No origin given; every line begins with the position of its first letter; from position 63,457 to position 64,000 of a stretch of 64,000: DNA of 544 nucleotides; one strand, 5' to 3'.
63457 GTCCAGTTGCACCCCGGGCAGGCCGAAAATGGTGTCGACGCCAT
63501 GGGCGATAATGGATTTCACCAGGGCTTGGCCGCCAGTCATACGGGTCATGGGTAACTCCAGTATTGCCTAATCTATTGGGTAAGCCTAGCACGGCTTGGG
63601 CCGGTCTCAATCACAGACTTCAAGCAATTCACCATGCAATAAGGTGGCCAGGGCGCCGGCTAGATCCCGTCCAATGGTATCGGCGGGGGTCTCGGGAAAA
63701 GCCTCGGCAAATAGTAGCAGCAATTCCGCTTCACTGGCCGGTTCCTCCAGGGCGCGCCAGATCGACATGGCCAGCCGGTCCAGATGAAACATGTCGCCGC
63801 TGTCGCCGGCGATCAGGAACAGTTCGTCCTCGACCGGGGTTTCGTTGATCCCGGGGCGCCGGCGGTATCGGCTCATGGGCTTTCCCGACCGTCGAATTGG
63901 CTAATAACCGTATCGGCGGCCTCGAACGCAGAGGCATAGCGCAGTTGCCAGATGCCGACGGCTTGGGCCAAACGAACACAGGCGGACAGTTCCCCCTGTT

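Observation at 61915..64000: PqqD-family RRE-like protein coupled to an unknown upstream gene and adjacent to a TPP-dependent enzyme: non-canonical RiPP/PQQ-like cluster cut by the window edge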

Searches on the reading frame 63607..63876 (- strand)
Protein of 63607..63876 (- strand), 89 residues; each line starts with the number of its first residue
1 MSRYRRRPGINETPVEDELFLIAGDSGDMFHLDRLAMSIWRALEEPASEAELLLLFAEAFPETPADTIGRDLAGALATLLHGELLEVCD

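Call 3: search_protein_families(library=pfam, proteins=[window:63607-63876:-], max_evalue=1)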
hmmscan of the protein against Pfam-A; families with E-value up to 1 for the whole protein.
window:63607-63876:- (89 aa): 1 family
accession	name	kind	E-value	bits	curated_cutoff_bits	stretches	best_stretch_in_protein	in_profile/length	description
PF05402.18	PqqD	-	1.7e-08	35.1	23.4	1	18-82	1-64/67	Coenzyme PQQ synthesis protein D (PqqD)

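Call 4: search_protein_families(library=ncbifam, proteins=[window:63607-63876:-], max_evalue=1)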
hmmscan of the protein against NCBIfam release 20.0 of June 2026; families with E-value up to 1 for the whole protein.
window:63607-63876:- (89 aa): 2 families
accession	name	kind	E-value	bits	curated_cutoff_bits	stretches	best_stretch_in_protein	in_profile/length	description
TIGR04353.1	PqqD_rel_X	equivalog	0.017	16.1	35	1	17-80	3-68/74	HPr-rel-A system PqqD family peptide chaperone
NF033530.1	lasso_PqqD_Strm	exception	0.062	13.5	70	1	7-81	1-74/78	lasso peptide biosynthesis PqqD family chaperone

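Call 5: find_encoding_contigs(protein=window:63607-63876:-, flank=10000, max_places=8)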
Protein window:63607-63876:- (89 aa): 2 contigs read that carry it; 2 places shown.
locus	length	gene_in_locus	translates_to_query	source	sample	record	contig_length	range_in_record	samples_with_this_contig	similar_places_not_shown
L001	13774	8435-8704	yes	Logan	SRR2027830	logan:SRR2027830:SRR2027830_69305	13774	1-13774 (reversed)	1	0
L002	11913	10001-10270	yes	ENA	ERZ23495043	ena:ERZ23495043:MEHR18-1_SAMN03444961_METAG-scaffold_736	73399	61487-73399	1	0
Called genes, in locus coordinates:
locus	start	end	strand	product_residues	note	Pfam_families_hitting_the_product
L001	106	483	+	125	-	PF07110:EthD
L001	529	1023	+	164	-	PF07475:Hpr_kinase_C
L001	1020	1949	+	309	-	PF03668:RapZ-like_N, PF22740:PapZ_C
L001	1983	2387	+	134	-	PF03610:EIIA-man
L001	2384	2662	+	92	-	PF00381:PTS-HPr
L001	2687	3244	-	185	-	PF00072:Response_reg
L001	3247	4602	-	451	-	PF25323:6TM_PilS, PF02518:HATPase_c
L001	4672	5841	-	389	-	PF01425:Amidase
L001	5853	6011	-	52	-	-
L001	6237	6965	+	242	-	PF02348:CTP_transf_3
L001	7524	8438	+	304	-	-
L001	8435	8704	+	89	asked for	PF05402:PqqD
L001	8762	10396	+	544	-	PF02776:TPP_enzyme_N, PF00205:TPP_enzyme_M, PF02775:TPP_enzyme_C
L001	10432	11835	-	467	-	PF00005:ABC_tran (faint), PF00025:Arf (faint), PF01926:MMR_HSR1, PF02421:FeoB_N, PF00009:GTP_EFTU, PF01926:MMR_HSR1, PF02421:FeoB_N, PF14714:KH_dom-like, +5 more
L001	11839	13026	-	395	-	PF01011:PQQ (faint), PF25293:Beta-prop_EMC1_N (faint), PF07774:EMC1_C (faint), PF13360:PQQ_2, PF13570:Beta-prop_ACSF4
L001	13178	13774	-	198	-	?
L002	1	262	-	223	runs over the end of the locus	PF01738:DLH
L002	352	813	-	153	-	PF01575:MaoC_dehydratas, PF13452:FAS1_DH_region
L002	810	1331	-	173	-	PF01575:MaoC_dehydratas, PF13452:FAS1_DH_region (weak)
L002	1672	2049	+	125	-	PF07110:EthD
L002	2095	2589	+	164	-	PF07475:Hpr_kinase_C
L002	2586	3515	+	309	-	PF03668:RapZ-like_N, PF22740:PapZ_C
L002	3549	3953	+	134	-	PF03610:EIIA-man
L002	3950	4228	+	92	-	PF00381:PTS-HPr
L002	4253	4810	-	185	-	PF00072:Response_reg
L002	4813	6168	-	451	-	PF25323:6TM_PilS, PF02518:HATPase_c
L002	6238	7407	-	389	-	PF01425:Amidase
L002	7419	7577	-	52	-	-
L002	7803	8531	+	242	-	PF02348:CTP_transf_3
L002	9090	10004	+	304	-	-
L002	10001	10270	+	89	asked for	PF05402:PqqD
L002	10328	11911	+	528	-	?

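Call 7: search_protein_families(library=ncbifam, proteins=[L002:9090-10004:+, L002:7803-8531:+, L002:7419-7577:-, L002:6238-7407:-], max_evalue=1)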
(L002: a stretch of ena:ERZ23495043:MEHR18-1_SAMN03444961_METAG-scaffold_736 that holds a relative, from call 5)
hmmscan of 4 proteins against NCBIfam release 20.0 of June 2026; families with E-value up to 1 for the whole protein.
L002:9090-10004:+ (304 aa): 14 families
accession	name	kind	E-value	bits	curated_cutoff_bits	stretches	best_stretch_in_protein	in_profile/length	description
TIGR04352.1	HprK_rel_A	equivalog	4.4e-09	35.8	200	1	106-292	94-275/280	HprK-related kinase A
TIGR04355.1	HprK_rel_B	hypoth_equivalog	3.3e-05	23.2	200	1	107-163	143-199/351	HprK-related kinase B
TIGR00679.1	hpr-ser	equivalog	0.00052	19.3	240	1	110-153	133-176/300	HPr(Ser) kinase/phosphatase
NF003883.0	PRK05428.2-1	equivalog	0.0024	17.3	252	1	110-155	17-62/189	HPr kinase/phosphorylase-related protein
NF007813.0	PRK10522.1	equivalog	0.0087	14.7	604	1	122-146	351-373/547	multidrug ABC transporter permease/ATP-binding protein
NF047930.1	ABC_ATP_B6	equivalog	0.017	13.7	670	1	123-145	31-51/510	putative B6 ABC transporter ATP-binding protein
NF000361.1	self_FomB_kinase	exception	0.02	14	400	1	97-155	115-173/325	FomB family phosphonate monophosphate kinase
TIGR03864.1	PQQ_ABC_ATP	hypoth_equivalog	0.022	14.2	302.25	1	118-141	24-48/236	ABC transporter, ATP-binding subunit, PQQ-dependent alcohol dehydrogenase system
NF010068.0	PRK13548.1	equivalog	0.025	13.7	261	1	122-141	33-52/261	heme ABC transporter ATP-binding protein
NF045998.1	cleave_ABC_plasm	equivalog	0.12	10.6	500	1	124-142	497-515/673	Mbov_0121 family peptidase domain-containing ABC transporter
TIGR01978.1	sufC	equivalog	0.16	11.4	212.8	1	122-142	28-48/243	Fe-S cluster assembly ATPase SufC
NF000355.4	ribo_prot_ABC_F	equivalog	0.16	10.7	380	1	125-141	33-49/499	ribosomal protection-like ABC-F family protein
NF009945.0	PRK13409.1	equivalog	0.18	10.4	469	1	109-142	356-388/592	ribosome biogenesis/translation initiation ATPase RLI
TIGR04520.1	ECF_ATPase_1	equivalog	0.19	11.1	315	1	122-141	30-49/269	energy-coupling factor transporter ATPase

L002:7803-8531:+ (242 aa): 4 families
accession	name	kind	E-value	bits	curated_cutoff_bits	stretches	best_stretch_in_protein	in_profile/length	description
TIGR03584.1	PseF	equivalog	6.7e-19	68.4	205.7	1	11-227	3-215/222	pseudaminic acid cytidylyltransferase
NF003952.0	PRK05450.1-5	subfamily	6e-05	22.3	193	1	9-134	4-121/250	3-deoxy-manno-octulosonate cytidylyltransferase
NF003950.0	PRK05450.1-3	subfamily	6.5e-05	22.4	234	1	8-143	3-131/248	3-deoxy-manno-octulosonate cytidylyltransferase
NF009905.0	PRK13368.1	subfamily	0.0013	18.1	255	1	11-134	6-119/243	3-deoxy-manno-octulosonate cytidylyltransferase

L002:7419-7577:- (52 aa): 0 families

L002:6238-7407:- (389 aa): 26 families (the best 25 are shown)
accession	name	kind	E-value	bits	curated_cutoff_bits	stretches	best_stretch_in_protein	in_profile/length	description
NF006169.0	PRK08310.1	equivalog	7e-148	493.2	391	1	2-388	4-391/395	amidase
NF006631.0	PRK09201.1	equivalog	2.9e-61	207.6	461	1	15-386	63-450/466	AtzE family amidohydrolase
NF005460.0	PRK07056.1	subfamily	4.6e-60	203.9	447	1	11-387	61-449/457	amidase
TIGR02715.1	amido_AtzE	subfamily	1e-58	199.4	425.75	1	17-386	58-443/452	AtzE family amidohydrolase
NF004622.0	PRK05962.1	equivalog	1.3e-51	175.8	463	1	19-387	48-424/431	amidase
NF004766.0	PRK06102.1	equivalog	2.3e-48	165.4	559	1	21-387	69-447/455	amidase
NF005688.0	PRK07488.1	equivalog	4.1e-46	157.9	532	2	15-225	66-279/474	indoleacetamide hydrolase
TIGR00132.1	gatA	equivalog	2e-41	142.2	481.1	2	22-174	56-206/466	Asp-tRNA(Asn)/Glu-tRNA(Gln) amidotransferase subunit GatA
NF006043.0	PRK08186.1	subfamily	3.1e-40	138.2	487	2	19-184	64-226/600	allophanate hydrolase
TIGR02713.1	allophanate_hyd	equivalog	4.4e-37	127.8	511.05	1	20-183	28-188/563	allophanate hydrolase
NF005565.0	PRK07235.1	subfamily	3.1e-36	125.1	545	2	4-173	70-235/506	amidase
NF004815.0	PRK06169.1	equivalog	1.6e-29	102.7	506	2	21-159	72-209/471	amidase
NF004816.0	PRK06170.1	equivalog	5.4e-29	101.2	503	1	15-160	67-210/493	amidase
NF005517.0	PRK07139.1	equivalog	1.1e-28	100.1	546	2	20-173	33-183/439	amidase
NF005686.0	PRK07486.1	subfamily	4.5e-28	98.2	465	2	16-156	72-210/486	amidase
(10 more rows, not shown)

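Call 8: search_protein_families(library=pfam, proteins=[L002:9090-10004:+, L002:7803-8531:+, L002:7419-7577:-, L002:6238-7407:-], max_evalue=1)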
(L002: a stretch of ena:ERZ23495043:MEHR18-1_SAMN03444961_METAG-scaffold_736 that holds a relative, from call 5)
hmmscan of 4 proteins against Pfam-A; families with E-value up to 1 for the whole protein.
L002:9090-10004:+ (304 aa): 8 families
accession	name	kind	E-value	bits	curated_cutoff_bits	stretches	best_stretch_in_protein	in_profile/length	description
PF07475.17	Hpr_kinase_C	-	3.4e-05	23.9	33.3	1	110-153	8-51/171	HPr Serine kinase C-terminal domain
PF13555.12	AAA_29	-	0.01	16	27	1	119-136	20-38/61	P-loop containing region of AAA domain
PF13476.12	AAA_23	-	0.014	16.5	27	1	116-137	15-36/201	AAA domain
PF00005.33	ABC_tran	-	0.021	15.9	25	1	122-142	13-33/137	ABC transporter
PF13481.12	AAA_25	-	0.06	13.4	27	1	119-142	32-55/195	AAA domain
PF13191.12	AAA_16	-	0.082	13.8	32.6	1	114-141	17-45/167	AAA ATPase domain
PF13238.12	AAA_18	-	0.099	13.5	29.4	1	123-157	1-25/128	AAA domain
PF20720.3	nSTAND3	-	0.22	11.7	27.2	1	121-142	18-39/155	Novel STAND NTPase 3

L002:7803-8531:+ (242 aa): 2 families
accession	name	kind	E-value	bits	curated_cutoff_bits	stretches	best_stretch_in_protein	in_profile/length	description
PF02348.25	CTP_transf_3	-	5e-13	49.8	22.6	1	10-143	2-128/217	Cytidylyltransferase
PF12804.13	NTP_transf_3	-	0.012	16.2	27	1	24-77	16-68/160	MobA-like NTP transferase domain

L002:7419-7577:- (52 aa): 0 families

L002:6238-7407:- (389 aa): 1 family
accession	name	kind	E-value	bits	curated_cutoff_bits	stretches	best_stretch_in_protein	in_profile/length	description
PF01425.27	Amidase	-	9.3e-52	177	27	2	19-174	42-195/445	Amidase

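Call 10: find_homologous_proteins(query=L002:9090-10004:+, max_evalue=0.001)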
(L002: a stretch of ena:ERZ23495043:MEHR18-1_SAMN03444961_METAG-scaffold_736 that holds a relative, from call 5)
Query L002:9090-10004:+ (304 aa): 48 proteins with E <= 0.001 among 8000 candidates.
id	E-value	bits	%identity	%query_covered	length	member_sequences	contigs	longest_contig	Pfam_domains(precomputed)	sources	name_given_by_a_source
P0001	3.1e-194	662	100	100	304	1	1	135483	-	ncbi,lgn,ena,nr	ncbi:MAG: hypothetical protein O2967_00295 [Proteobacteria bacterium]|nr:hypothetical protein [Pseud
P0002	1.1e-152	526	81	100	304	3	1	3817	PF07475.18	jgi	-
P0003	1.0e-148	512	77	99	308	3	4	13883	PF07475.18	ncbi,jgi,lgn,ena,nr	ncbi:MAG: hypothetical protein QGF20_07375 [Alphaproteobacteria bacterium]|jgi:hypothetical protein|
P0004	1.3e-148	512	80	98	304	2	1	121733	PF07475.18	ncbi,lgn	-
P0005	9.5e-148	509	81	96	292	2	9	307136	PF07475.18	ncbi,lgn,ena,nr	ncbi:MAG: hypothetical protein ISR50_06935 [Alphaproteobacteria bacterium]|nr:hypothetical protein [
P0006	1.5e-131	456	71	99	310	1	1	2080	PF07475.18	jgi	-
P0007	8.7e-131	454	74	99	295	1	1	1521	PF07475.18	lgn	-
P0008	1.1e-128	447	68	99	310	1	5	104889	PF07475.18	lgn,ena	-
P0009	2.0e-126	439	69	99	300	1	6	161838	PF07475.18,PF27840.1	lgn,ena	-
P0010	1.3e-125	437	73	93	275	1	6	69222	-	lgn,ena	-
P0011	4.8e-121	422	66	98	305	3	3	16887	-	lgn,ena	-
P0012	4.0e-117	409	66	96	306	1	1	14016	-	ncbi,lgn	-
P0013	1.5e-116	407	67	98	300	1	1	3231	-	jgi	jgi:hypothetical protein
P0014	2.8e-115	403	65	100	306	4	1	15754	-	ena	-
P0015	1.5e-111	390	64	95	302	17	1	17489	-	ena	-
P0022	1.0e-102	361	61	96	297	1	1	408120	-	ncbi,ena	-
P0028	1.0e-27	115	34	96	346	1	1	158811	-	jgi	jgi:hypothetical protein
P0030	9.1e-20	89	40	63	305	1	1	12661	-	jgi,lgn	jgi:hypothetical protein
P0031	9.0e-17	79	33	92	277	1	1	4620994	PF07475.18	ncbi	-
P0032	1.9e-14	72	39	52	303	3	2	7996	-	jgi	jgi:hypothetical protein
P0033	1.0e-12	66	32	82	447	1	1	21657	PF05402.19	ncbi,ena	-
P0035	2.4e-10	58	32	64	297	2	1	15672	-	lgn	-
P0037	1.2e-5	43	46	16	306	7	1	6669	PF13671.13,PF27840.1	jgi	jgi:hypothetical protein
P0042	3.7e-5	41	54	17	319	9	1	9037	PF27840.1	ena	-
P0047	7.1e-4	37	27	62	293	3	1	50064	PF07475.18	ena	-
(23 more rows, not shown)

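Call 11: find_encoding_contigs(protein=P0022, flank=8000, max_places=2)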
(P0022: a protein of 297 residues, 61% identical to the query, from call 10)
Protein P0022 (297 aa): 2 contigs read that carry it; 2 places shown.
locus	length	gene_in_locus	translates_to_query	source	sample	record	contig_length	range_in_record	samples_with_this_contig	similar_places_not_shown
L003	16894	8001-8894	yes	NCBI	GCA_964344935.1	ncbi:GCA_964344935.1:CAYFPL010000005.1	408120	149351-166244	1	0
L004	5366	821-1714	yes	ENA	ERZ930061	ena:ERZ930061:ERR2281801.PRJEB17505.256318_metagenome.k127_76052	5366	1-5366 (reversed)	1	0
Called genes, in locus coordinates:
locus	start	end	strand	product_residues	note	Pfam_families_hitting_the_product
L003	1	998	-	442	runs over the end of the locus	PF25323:6TM_PilS, PF20968:MASE8 (faint), PF00512:HisKA (faint), PF02518:HATPase_c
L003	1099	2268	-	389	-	PF01425:Amidase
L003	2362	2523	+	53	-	-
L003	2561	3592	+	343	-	PF03102:NeuB, PF08666:SAF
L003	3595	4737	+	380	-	PF02350:Epimerase_2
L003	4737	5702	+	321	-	PF00389:2-Hacid_dh, PF02826:2-Hacid_dh_C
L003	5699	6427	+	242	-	PF02348:CTP_transf_3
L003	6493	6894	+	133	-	-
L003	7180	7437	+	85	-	-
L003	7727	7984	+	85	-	-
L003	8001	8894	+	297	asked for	-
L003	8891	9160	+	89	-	PF05402:PqqD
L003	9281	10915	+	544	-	PF02776:TPP_enzyme_N, PF00205:TPP_enzyme_M, PF02775:TPP_enzyme_C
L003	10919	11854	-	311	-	PF00561:Abhydrolase_1, PF12146:Hydrolase_4, PF12697:Abhydrolase_6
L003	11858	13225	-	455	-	PF04107:GCS2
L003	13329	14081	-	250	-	PF20260:PUA_4, PF04452:Methyltrans_RNA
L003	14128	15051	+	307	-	PF01040:UbiA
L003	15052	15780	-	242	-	PF00117:GATase, PF07722:Peptidase_C26 (faint)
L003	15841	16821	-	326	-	PF03060:NMO, PF01070:FMN_dh (weak)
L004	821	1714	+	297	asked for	-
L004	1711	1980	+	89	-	PF05402:PqqD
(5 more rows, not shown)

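Call 12: find_encoding_contigs(protein=P0028, flank=8000, max_places=2)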
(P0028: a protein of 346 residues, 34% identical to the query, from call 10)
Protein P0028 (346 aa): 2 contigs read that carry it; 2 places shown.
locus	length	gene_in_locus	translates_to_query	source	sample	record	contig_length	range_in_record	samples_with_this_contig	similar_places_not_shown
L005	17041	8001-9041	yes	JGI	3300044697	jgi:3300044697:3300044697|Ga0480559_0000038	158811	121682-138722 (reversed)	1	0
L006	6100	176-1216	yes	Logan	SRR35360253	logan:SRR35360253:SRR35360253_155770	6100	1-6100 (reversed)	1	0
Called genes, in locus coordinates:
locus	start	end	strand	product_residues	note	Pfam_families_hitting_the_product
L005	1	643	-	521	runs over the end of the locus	PF01654:Cyt_bd_oxida_I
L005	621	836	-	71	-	PF28236:CydP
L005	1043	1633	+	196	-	-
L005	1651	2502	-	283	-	PF04366:Ysc84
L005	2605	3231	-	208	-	PF00300:His_Phos_1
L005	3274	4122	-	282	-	PF02654:CobS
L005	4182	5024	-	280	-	PF01061:ABC2_membrane, PF12698:ABC2_membrane_3 (weak)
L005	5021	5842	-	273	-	PF00005:ABC_tran, PF13304:AAA_21 (weak)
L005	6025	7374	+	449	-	PF00512:HisKA (weak), PF13581:HATPase_c_2 (faint), PF02518:HATPase_c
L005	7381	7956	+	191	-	PF00072:Response_reg, PF13556:HTH_30 (faint), PF02954:HTH_8 (weak)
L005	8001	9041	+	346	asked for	-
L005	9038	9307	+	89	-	PF05402:PqqD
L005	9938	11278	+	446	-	-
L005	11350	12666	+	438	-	PF10082:BBP2_2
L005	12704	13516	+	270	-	PF02563:Poly_export, PF22461:SLBB_2 (weak), PF10531:SLBB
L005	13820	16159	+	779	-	PF02706:Wzz, PF01656:CbiA (faint), PF13807:GNVR, PF13614:AAA_31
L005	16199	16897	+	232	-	-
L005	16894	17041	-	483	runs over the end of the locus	PF04932:Wzy_C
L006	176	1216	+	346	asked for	-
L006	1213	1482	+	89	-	PF05402:PqqD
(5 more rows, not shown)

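Call 13: find_encoding_contigs(protein=P0031, flank=8000, max_places=2)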
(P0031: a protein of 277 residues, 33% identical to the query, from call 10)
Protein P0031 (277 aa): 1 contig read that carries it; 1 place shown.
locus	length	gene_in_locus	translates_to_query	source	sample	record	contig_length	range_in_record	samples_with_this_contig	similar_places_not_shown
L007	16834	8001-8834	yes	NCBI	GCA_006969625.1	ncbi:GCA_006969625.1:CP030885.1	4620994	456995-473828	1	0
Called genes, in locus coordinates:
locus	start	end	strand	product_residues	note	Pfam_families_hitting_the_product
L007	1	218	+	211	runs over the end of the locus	PF00300:His_Phos_1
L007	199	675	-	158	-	PF00903:Glyoxalase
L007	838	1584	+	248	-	PF04366:Ysc84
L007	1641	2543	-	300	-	PF03186:CobD_Cbib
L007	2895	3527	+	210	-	PF02630:SCO1-SenC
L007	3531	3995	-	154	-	PF00903:Glyoxalase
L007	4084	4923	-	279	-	PF01061:ABC2_membrane, PF12698:ABC2_membrane_3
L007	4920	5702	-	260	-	PF00005:ABC_tran, PF13304:AAA_21 (faint)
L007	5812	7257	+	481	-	PF02518:HATPase_c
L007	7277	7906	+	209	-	PF00072:Response_reg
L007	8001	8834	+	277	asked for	PF07475:Hpr_kinase_C (weak)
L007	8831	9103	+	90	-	PF05402:PqqD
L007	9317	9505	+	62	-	-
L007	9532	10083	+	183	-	-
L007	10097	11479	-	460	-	PF25919:BSH_CusB (faint), PF00364:Biotin_lipoyl (faint), PF25973:BSH_CzcB (weak), PF25984:BSH_YknX (weak), PF25994:HH_AprE, PF26002:Beta-barrel_AprE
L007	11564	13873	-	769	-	PF00664:ABC_membrane, PF00005:ABC_tran, PF13604:AAA_30 (weak), PF13304:AAA_21 (weak)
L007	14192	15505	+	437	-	-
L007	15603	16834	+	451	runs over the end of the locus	PF10082:BBP2_2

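Call 14: find_encoding_contigs(protein=P0033, flank=8000, max_places=2)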
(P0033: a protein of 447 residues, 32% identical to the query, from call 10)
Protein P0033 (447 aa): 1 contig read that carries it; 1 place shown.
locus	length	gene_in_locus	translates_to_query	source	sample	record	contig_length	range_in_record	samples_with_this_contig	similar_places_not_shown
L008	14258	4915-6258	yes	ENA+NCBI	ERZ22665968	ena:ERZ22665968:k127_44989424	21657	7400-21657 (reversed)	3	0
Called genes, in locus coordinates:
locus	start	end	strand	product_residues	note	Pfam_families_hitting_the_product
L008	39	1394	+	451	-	PF02056:Glyco_hydro_4, PF11975:Glyco_hydro_4C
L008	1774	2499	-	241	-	-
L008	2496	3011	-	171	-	PF04542:Sigma70_r2, PF22029:PhyR_sigma2, PF08281:Sigma70_r4_2, PF04545:Sigma70_r4, PF13384:HTH_23 (weak)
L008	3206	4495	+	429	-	PF00082:Peptidase_S8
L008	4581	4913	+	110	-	-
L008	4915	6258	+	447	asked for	PF05402:PqqD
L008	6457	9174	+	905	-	PF00690:Cation_ATPase_N, PF00122:E1-E2_ATPase, PF13246:Cation_ATPase, PF00702:Hydrolase, PF00689:Cation_ATPase_C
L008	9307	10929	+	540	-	PF03924:CHASE, PF07536:HWE_HK, PF07568:HisKA_2 (weak)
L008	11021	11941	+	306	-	PF00561:Abhydrolase_1, PF12146:Hydrolase_4, PF12697:Abhydrolase_6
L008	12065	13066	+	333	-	PF13483:Lactamase_B_3, PF12706:Lactamase_B_2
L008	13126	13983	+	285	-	PF00106:adh_short, PF08659:KR, PF23441:SDR, PF13561:adh_short_C2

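Call 30: find_related_loci(query=A2, collection=genome_contigs, flank=8000)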
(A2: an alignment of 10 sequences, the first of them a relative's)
Query A2 (304 aa) in genome_contigs; peptide patterns used: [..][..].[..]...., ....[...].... (x = any residue, [..] = any of these).
44 stretches matched a pattern; 12 encode a relative of the query (tblastn E <= 1e-3); 12 distinct loci.
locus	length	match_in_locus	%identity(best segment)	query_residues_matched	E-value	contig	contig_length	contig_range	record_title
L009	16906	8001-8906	81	1-303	3e-159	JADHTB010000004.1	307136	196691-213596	MAG: Alphaproteobacteria bacterium isolate BS150m-G9 BS-150m-C8, whole genome shotgun sequence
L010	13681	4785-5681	80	1-299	3e-156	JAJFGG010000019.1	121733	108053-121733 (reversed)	MAG: Alphaproteobacteria bacterium isolate OFTM58 OFTM58_18, whole genome shotgun sequence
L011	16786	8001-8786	81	39-300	3e-139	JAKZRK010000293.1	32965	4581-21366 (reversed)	MAG: Alphaproteobacteria bacterium isolate Langseth_MAG_00005 Langseth_MAG_00005_000000000293, whole genome shotgun sequ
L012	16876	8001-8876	66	9-304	2e-125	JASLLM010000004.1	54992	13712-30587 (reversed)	MAG: Alphaproteobacteria bacterium isolate Arabian10_MAG_24 NODE_4_length_54992_cov_9.804516, whole genome shotgun seque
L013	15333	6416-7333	65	1-303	2e-124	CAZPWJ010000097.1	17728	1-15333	MAG TPA_asm: uncultured Rhodospirillaceae bacterium isolate SRP200020_co5_209 genome assembly, contig: NODE_4865_length_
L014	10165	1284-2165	66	8-298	2e-123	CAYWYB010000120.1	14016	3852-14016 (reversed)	MAG TPA_asm: uncultured Rhodospirillaceae bacterium isolate SRP167671_co2_53 genome assembly, contig: NODE_5688_length_1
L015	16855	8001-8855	60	5-298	1e-116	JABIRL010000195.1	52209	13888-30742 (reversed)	MAG: Rhodospirillaceae bacterium isolate SI072_bin164 k141_552134, whole genome shotgun sequence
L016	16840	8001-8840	61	10-300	7e-110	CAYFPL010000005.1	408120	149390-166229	MAG TPA_asm: uncultured Rhodospirillaceae bacterium isolate ERP019367_co1_99 genome assembly, contig: NODE_29_length_408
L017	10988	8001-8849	62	10-300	7e-110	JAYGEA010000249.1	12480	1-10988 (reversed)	MAG: Alphaproteobacteria bacterium isolate OC3_3000m_MAG_220 OC3_3000m_contig_1980474, whole genome shotgun sequence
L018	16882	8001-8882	63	1-298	8e-114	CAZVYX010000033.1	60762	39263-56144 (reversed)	MAG TPA_asm: uncultured Rhodospirillaceae bacterium isolate SRP200020_co2_21 genome assembly, contig: NODE_548_length_60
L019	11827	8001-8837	55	7-298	2e-97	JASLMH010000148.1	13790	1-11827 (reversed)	MAG: Alphaproteobacteria bacterium isolate Arabian10_MAG_43 NODE_148_length_13790_cov_10.809743, whole genome shotgun se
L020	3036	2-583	70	106-299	9e-87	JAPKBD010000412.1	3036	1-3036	MAG: Alphaproteobacteria bacterium isolate ANT-29 NODE_29319_length_3036_cov_5.466957, whole genome shotgun sequence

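Call 65: find_encoding_contigs(protein=P0035, flank=6000, max_places=1)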
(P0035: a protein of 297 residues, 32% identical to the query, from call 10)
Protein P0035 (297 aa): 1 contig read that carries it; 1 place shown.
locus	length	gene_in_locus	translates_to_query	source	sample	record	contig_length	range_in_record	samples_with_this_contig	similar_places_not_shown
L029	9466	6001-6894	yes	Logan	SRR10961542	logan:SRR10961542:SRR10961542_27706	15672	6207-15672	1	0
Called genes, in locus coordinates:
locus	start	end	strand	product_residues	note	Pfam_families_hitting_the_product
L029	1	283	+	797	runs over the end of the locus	PF00577:Usher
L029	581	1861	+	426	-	PF13400:Tad (weak)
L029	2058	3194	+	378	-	PF06433:Me-amine-dh_H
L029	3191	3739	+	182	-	PF07291:MauE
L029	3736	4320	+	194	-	PF08534:Redoxin, PF13905:Thioredoxin_8 (faint)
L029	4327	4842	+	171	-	PF02975:Me-amine-dh_L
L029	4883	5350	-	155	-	-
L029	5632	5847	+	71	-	-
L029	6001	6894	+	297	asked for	-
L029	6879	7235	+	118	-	PF05402:PqqD (weak)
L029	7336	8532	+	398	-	PF10082:BBP2_2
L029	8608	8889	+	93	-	PF02416:TatA_B_E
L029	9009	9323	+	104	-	PF02416:TatA_B_E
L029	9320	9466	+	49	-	?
